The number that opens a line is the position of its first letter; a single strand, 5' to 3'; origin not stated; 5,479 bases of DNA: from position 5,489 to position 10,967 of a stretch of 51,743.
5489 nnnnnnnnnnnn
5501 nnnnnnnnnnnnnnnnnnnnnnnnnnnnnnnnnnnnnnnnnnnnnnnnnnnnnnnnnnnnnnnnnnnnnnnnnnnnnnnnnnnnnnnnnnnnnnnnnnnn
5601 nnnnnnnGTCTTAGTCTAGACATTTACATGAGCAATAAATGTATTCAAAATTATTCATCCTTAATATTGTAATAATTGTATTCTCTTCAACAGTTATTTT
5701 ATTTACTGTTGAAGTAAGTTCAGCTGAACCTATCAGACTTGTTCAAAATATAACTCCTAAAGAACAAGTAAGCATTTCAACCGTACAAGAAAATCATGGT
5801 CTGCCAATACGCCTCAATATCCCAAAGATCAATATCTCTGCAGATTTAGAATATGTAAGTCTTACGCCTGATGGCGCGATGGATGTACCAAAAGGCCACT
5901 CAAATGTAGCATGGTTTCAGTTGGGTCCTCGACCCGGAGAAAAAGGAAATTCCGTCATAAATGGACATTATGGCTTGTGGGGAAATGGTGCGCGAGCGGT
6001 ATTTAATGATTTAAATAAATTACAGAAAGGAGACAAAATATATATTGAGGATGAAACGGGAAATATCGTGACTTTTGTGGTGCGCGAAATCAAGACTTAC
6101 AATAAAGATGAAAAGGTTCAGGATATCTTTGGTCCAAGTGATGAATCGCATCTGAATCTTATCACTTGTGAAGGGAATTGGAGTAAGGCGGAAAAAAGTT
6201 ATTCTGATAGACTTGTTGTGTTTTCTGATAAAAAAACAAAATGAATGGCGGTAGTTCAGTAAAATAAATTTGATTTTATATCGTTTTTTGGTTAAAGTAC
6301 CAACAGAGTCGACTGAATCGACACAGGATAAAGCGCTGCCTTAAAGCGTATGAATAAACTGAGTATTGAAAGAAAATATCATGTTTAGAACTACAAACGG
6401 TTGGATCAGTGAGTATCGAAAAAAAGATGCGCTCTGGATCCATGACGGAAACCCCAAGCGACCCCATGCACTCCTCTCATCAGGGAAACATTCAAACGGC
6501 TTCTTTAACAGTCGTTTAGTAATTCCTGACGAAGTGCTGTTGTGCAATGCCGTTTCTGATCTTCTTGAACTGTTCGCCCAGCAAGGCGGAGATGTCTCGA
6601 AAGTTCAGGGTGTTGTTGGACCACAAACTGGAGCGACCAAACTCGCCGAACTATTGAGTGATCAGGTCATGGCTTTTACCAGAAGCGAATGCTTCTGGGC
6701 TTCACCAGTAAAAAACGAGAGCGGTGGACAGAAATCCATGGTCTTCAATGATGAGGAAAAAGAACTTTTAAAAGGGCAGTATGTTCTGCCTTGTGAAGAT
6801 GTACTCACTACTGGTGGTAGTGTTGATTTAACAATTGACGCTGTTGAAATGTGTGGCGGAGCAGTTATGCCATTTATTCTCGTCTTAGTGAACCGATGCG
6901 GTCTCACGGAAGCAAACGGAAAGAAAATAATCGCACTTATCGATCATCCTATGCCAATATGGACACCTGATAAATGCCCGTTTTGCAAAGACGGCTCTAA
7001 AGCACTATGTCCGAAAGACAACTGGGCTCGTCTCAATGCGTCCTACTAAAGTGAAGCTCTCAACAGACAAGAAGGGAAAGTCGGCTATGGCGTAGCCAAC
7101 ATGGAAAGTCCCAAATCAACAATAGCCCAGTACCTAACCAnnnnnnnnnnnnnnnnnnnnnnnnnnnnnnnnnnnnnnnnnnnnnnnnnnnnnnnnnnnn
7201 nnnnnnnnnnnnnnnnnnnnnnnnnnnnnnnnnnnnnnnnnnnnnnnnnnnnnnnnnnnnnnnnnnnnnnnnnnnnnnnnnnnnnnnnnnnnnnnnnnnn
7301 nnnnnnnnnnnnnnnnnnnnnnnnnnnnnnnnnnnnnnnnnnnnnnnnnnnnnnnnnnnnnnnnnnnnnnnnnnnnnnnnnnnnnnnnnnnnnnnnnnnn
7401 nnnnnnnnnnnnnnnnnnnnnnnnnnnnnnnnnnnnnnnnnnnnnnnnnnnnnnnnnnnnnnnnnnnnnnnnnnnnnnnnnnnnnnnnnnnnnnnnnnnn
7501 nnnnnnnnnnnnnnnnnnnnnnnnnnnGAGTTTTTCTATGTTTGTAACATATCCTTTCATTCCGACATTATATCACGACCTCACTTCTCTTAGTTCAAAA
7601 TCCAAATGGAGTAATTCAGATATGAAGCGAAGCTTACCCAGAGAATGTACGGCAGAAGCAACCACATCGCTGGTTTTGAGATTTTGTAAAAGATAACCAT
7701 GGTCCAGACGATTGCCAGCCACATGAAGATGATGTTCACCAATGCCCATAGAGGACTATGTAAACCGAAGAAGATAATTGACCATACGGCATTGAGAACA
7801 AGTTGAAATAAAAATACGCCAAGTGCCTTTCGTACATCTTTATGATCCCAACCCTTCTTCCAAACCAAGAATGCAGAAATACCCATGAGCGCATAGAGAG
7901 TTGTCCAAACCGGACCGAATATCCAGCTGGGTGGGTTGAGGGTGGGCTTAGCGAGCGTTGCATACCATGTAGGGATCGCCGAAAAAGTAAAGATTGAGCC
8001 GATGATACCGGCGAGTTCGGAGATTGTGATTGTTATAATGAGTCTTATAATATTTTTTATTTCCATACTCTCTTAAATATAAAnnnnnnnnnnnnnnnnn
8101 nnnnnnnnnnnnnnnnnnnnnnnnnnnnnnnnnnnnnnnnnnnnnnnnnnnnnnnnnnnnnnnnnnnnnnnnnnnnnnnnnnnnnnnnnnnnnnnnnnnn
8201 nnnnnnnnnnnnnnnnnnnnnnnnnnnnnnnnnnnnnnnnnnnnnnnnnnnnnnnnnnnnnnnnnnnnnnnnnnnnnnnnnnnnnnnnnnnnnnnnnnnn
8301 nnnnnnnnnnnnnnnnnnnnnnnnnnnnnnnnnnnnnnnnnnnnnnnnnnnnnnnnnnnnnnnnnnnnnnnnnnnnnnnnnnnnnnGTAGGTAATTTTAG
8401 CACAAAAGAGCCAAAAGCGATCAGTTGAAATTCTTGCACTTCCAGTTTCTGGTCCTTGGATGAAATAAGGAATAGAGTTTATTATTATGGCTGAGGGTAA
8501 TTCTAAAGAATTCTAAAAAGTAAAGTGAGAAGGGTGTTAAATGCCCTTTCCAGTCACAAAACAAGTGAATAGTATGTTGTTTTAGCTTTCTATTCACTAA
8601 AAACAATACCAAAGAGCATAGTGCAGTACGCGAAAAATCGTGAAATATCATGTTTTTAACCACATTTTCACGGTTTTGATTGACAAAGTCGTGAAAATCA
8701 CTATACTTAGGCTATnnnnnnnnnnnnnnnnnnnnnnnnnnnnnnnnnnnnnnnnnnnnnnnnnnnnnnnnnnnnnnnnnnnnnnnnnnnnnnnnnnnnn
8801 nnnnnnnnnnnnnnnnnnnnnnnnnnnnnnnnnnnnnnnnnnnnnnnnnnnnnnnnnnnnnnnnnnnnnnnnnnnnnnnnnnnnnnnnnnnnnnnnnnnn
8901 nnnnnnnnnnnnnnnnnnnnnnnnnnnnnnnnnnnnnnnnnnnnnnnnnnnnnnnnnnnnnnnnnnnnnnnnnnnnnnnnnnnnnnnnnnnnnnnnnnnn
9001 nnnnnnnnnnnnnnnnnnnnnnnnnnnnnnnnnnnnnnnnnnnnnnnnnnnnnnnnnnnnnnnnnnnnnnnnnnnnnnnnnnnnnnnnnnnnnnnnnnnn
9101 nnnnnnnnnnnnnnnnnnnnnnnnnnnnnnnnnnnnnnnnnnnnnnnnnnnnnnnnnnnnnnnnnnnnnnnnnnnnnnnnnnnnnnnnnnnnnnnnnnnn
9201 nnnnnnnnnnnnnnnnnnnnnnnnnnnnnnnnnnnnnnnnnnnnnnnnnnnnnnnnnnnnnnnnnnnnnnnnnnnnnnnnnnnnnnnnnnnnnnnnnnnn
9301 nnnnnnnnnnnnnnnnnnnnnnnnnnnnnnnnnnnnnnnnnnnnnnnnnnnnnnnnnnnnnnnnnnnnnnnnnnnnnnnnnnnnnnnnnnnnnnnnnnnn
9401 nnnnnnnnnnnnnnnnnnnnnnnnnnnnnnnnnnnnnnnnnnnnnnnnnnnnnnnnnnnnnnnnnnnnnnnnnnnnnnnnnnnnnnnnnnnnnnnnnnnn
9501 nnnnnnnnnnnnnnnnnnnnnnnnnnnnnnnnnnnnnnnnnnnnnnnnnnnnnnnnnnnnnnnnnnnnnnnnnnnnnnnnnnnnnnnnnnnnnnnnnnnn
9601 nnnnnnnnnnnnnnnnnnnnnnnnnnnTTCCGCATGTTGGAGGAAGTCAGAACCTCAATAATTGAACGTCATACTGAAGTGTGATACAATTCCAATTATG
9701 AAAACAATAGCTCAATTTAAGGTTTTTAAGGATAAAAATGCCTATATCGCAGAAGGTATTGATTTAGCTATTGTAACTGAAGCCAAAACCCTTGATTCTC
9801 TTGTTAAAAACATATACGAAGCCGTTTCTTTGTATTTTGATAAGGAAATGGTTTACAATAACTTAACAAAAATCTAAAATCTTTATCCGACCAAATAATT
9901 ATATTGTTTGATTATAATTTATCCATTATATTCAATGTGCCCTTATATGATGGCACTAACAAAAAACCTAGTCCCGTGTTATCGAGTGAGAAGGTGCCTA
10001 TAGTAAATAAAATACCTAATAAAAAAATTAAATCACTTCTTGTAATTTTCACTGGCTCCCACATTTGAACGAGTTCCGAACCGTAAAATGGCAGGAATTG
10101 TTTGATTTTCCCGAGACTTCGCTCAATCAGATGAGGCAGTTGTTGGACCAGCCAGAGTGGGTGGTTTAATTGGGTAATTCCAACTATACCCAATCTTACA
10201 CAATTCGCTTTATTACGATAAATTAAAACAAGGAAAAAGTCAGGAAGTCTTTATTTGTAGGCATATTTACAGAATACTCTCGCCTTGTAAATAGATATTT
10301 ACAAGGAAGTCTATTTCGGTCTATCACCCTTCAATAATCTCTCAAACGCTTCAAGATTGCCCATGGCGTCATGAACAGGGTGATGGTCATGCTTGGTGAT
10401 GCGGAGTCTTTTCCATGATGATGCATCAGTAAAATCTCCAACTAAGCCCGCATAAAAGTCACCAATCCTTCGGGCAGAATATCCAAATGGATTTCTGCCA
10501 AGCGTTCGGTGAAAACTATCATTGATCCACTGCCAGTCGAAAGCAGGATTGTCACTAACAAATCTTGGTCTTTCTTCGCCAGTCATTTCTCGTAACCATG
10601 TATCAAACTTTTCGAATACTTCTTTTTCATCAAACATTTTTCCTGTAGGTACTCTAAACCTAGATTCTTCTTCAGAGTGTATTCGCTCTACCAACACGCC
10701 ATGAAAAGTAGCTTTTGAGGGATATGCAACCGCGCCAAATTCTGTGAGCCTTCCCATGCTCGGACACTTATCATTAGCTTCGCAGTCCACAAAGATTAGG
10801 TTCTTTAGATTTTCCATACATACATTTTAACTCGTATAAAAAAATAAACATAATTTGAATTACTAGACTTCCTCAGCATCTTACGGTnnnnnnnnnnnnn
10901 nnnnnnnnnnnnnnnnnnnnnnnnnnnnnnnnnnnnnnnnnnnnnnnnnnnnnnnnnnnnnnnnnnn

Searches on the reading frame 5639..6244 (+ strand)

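Call 42: search_protein_families(library=pfam, proteins=[window:5639-6244:+])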
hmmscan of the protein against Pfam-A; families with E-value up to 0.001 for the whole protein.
window:5639-6244:+ (201 aa): 1 family
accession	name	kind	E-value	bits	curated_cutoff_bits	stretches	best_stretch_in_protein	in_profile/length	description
PF04203.18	Sortase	-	1.9e-22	79.8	26.6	1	59-197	1-123/125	Sortase domain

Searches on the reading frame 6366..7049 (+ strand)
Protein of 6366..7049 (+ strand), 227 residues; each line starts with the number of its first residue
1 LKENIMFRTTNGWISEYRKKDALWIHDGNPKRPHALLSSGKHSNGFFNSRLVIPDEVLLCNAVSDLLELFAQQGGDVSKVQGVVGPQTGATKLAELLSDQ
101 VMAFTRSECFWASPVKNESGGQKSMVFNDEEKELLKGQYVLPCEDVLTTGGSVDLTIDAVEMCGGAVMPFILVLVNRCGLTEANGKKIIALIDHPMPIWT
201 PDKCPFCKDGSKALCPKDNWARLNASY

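Call 42: search_protein_families(library=pfam, proteins=[window:6366-7049:+])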
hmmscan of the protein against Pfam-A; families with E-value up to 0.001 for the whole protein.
window:6366-7049:+ (227 aa): 1 family
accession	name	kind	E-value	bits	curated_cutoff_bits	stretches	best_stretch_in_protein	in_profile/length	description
PF00156.33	Pribosyltran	-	3.4e-06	26.9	26.3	1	83-180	33-130/158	Phosphoribosyl transferase domain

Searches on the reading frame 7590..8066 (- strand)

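Call 42: search_protein_families(library=pfam, proteins=[window:7590-8066:-])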
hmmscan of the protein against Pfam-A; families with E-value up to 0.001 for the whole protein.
window:7590-8066:- (158 aa): 1 family
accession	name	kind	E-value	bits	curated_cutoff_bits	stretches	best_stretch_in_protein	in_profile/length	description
PF03073.20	TspO_MBR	-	2.3e-52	177.1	24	1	13-156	2-145/145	TspO/MBR family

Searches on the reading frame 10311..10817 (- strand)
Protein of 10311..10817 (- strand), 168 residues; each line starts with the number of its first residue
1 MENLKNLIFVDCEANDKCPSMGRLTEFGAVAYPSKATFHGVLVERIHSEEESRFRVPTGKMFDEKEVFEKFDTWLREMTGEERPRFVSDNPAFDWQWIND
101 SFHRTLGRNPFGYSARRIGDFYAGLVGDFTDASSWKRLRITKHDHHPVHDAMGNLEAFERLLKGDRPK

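Call 55: search_protein_families(library=pfam, proteins=[window:10311-10817:-])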
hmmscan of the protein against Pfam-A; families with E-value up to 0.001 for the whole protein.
window:10311-10817:- (168 aa): 1 family
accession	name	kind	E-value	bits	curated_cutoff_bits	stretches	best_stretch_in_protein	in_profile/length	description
PF16473.11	Rv2179c-like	-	4.5e-05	23.7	27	1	51-159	67-174/177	3'-5' exoribonuclease Rv2179c-like domain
